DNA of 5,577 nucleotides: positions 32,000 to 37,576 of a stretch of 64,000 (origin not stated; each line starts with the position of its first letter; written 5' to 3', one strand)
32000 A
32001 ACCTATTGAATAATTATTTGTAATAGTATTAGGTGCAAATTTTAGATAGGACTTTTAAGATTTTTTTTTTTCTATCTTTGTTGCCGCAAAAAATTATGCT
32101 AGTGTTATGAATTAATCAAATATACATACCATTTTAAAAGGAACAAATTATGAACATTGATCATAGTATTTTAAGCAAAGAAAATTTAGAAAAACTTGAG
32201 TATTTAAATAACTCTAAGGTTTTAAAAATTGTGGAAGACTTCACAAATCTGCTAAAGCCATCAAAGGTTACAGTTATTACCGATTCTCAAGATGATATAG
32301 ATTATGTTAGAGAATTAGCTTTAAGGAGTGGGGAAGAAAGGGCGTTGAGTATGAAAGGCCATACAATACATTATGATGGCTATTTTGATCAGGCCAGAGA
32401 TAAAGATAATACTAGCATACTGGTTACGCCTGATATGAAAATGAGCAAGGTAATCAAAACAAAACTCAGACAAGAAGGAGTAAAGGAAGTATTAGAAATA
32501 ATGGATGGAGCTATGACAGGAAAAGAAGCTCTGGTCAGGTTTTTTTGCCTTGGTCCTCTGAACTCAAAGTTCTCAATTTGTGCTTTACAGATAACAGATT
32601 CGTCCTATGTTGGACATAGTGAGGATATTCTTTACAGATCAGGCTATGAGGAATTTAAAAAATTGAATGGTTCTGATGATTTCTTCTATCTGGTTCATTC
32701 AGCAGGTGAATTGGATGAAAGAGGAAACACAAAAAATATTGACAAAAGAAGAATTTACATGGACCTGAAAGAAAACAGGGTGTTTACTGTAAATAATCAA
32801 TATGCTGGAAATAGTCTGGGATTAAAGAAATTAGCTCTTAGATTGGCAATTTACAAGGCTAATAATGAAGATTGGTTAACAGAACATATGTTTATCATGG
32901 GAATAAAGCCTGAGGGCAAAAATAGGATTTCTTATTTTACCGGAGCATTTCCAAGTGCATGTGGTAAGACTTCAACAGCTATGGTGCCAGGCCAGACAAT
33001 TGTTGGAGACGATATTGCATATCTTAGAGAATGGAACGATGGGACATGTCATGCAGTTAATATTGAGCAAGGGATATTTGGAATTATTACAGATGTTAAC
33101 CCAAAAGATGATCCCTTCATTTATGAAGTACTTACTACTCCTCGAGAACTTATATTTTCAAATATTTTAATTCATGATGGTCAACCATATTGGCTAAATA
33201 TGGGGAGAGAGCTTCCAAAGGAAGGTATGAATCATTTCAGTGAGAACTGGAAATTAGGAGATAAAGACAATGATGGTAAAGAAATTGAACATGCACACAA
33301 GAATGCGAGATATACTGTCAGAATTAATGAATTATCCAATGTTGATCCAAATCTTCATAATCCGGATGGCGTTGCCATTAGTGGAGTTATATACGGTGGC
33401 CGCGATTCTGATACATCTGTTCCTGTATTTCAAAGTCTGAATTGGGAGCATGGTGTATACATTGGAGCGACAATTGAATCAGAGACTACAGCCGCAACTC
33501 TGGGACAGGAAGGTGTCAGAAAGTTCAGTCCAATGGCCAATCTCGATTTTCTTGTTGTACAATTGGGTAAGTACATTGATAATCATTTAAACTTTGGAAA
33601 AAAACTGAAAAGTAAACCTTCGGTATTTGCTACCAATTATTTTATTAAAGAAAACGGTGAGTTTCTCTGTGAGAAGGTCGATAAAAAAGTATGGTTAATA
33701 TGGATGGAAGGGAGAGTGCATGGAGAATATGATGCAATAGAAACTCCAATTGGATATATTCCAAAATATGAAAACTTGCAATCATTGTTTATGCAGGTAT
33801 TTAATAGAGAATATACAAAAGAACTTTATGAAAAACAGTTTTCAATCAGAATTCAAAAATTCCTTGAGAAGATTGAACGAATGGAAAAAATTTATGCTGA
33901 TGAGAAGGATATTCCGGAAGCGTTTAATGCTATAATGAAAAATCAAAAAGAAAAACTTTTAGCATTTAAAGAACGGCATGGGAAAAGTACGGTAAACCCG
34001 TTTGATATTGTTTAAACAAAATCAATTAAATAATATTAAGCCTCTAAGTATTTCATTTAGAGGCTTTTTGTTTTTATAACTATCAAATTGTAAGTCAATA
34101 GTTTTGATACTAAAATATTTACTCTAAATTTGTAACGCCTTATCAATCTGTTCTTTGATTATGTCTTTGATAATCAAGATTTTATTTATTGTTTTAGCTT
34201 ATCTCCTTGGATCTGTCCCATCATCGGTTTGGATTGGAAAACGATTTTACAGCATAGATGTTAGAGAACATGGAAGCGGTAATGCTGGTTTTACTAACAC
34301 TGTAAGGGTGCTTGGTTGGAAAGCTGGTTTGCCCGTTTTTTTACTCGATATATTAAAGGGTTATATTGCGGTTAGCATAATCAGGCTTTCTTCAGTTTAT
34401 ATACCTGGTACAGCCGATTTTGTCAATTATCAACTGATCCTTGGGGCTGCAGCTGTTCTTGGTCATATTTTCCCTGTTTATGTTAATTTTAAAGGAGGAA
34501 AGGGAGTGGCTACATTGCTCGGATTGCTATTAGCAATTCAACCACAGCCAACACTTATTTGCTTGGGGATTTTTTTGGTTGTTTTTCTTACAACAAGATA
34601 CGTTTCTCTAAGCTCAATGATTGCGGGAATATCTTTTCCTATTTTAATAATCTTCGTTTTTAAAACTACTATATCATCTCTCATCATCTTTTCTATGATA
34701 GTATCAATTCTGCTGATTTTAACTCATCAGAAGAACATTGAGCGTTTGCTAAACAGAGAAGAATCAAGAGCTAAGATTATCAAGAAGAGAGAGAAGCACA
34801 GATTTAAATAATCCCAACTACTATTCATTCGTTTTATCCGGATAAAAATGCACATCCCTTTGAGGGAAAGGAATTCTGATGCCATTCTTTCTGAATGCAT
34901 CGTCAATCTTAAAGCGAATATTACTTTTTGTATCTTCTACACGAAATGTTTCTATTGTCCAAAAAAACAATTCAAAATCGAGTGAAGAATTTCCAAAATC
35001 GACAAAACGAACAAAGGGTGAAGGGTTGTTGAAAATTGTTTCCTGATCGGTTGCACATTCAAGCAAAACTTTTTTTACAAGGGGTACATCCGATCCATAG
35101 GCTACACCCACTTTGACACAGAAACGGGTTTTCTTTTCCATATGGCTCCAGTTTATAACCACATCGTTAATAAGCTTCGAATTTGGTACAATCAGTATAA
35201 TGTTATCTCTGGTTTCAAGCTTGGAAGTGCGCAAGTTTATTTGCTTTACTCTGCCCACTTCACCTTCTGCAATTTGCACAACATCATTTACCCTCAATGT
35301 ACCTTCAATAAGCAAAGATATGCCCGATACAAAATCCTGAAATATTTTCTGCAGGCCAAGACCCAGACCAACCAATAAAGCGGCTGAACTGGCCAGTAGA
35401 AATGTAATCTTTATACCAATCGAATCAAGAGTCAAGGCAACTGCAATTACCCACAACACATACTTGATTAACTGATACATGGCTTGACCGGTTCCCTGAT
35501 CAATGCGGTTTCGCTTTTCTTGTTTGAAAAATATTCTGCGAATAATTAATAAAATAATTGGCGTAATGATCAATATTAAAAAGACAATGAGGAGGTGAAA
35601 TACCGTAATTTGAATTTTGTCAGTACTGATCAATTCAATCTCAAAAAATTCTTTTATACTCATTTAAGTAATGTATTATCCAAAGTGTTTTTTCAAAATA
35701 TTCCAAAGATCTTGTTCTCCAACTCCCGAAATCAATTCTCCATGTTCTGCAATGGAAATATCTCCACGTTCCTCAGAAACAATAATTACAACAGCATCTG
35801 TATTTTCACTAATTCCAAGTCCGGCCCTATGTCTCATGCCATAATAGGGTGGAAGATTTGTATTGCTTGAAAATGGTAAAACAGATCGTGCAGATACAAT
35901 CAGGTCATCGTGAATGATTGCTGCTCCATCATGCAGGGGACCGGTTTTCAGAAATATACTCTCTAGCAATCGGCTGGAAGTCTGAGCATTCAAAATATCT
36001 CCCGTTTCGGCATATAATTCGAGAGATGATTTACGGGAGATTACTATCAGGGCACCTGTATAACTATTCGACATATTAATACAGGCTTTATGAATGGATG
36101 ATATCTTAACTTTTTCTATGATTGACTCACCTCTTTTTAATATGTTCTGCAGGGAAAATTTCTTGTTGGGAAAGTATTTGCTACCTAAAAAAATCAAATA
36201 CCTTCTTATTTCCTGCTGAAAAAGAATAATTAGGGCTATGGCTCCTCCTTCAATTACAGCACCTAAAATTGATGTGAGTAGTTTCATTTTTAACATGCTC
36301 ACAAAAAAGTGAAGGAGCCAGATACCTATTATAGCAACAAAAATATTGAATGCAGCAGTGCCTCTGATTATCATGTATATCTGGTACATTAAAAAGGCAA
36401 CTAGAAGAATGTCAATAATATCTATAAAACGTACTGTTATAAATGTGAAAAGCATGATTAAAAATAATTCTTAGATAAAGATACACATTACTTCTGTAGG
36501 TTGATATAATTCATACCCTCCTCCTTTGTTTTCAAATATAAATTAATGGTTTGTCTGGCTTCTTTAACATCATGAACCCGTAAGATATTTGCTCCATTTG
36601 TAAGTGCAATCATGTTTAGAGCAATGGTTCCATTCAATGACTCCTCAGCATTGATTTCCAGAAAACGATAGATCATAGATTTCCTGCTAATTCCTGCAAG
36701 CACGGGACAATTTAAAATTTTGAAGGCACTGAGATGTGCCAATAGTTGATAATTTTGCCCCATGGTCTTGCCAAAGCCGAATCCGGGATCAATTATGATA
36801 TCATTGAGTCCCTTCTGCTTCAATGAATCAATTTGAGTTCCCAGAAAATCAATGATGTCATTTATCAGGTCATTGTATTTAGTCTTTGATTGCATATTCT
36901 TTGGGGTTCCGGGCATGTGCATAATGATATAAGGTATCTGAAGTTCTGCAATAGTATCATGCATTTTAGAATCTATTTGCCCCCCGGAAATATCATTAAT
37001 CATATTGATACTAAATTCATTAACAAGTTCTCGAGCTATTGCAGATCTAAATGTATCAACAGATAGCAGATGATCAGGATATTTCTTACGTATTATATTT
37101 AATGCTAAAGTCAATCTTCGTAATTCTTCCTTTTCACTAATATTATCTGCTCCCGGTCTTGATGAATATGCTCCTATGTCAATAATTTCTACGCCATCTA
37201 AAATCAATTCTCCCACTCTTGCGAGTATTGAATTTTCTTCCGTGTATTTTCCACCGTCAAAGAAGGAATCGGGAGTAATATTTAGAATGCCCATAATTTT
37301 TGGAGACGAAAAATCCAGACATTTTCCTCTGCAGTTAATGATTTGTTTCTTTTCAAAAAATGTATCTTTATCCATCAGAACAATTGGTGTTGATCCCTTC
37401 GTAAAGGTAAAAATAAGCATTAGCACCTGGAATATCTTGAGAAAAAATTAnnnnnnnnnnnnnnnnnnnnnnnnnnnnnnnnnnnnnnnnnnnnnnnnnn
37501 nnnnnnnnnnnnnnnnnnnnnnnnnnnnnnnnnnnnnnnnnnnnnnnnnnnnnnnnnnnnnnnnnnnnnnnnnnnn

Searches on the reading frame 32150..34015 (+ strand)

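Call 12: search_protein_families(library=pfam, proteins=[window:32150-34015:+], max_evalue=0.00001)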
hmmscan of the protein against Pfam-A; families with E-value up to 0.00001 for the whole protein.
window:32150-34015:+ (621 aa): 3 families
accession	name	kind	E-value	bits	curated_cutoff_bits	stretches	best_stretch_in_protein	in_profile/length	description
PF00821.23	PEPCK_GTP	-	6.2e-108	361.2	23.8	1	242-601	1-356/357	Phosphoenolpyruvate carboxykinase C-terminal P-loop domain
PF17297.7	PEPCK_N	-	1e-57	195.7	23.8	1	28-237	3-217/218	Phosphoenolpyruvate carboxykinase N-terminal domain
PF01293.25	PEPCK_ATP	-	1.3e-06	27.9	26.5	1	104-343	64-286/465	Phosphoenolpyruvate carboxykinase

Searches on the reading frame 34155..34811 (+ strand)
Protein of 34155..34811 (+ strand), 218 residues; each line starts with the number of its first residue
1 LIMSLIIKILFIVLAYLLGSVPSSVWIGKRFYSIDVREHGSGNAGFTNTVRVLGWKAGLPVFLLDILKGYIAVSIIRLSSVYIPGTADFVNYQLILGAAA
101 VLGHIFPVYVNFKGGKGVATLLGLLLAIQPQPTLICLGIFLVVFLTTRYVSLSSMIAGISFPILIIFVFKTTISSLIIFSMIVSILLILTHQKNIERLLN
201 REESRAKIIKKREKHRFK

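Call 12: search_protein_families(library=pfam, proteins=[window:34155-34811:+], max_evalue=0.00001)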
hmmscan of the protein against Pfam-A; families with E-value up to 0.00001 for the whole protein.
window:34155-34811:+ (218 aa): 1 family
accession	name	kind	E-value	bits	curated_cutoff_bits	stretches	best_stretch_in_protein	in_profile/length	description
PF02660.20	G3P_acyltransf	-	9.9e-58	195.3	24.1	1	14-198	1-164/164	Glycerol-3-phosphate acyltransferase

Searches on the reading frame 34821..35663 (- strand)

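Call 12: search_protein_families(library=pfam, proteins=[window:34821-35663:-], max_evalue=0.00001)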
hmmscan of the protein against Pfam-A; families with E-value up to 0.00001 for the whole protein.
window:34821-35663:- (280 aa): 3 families
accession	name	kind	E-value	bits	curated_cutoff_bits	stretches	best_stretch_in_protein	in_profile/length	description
PF00924.24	MS_channel_2nd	-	9.3e-18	64.5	20.2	1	107-174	2-68/68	Mechanosensitive ion channel, beta-domain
PF21082.3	MS_channel_3rd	-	4.3e-15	56.3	21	1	184-264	4-88/88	Mechanosensitive ion channel MscS, C-terminal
PF21088.3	MS_channel_1st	-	8.4e-07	29.3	23.1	1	65-105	2-42/42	Mechanosensitive ion channel, transmembrane helices 2/3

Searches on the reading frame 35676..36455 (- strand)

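Call 12: search_protein_families(library=pfam, proteins=[window:35676-36455:-], max_evalue=0.00001)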
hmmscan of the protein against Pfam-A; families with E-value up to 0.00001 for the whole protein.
window:35676-36455:- (259 aa): 2 families
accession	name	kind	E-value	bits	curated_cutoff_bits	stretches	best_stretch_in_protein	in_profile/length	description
PF02457.21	DAC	-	3.9e-39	133.4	27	1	123-240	2-118/119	DisA bacterial checkpoint controller nucleotide-binding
PF19293.4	CdaA_N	-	7.5e-17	61.7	23.8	1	5-83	2-81/81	CdaA N-terminal transmembrane domain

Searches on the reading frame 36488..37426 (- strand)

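Call 12: search_protein_families(library=pfam, proteins=[window:36488-37426:-], max_evalue=0.00001)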
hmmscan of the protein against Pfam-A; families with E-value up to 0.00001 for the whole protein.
window:36488-37426:- (312 aa): 1 family
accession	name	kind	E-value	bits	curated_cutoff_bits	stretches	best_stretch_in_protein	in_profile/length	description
PF00809.28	Pterin_bind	-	6.6e-69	232.7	25.5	1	45-285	1-244/244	Pterin binding enzyme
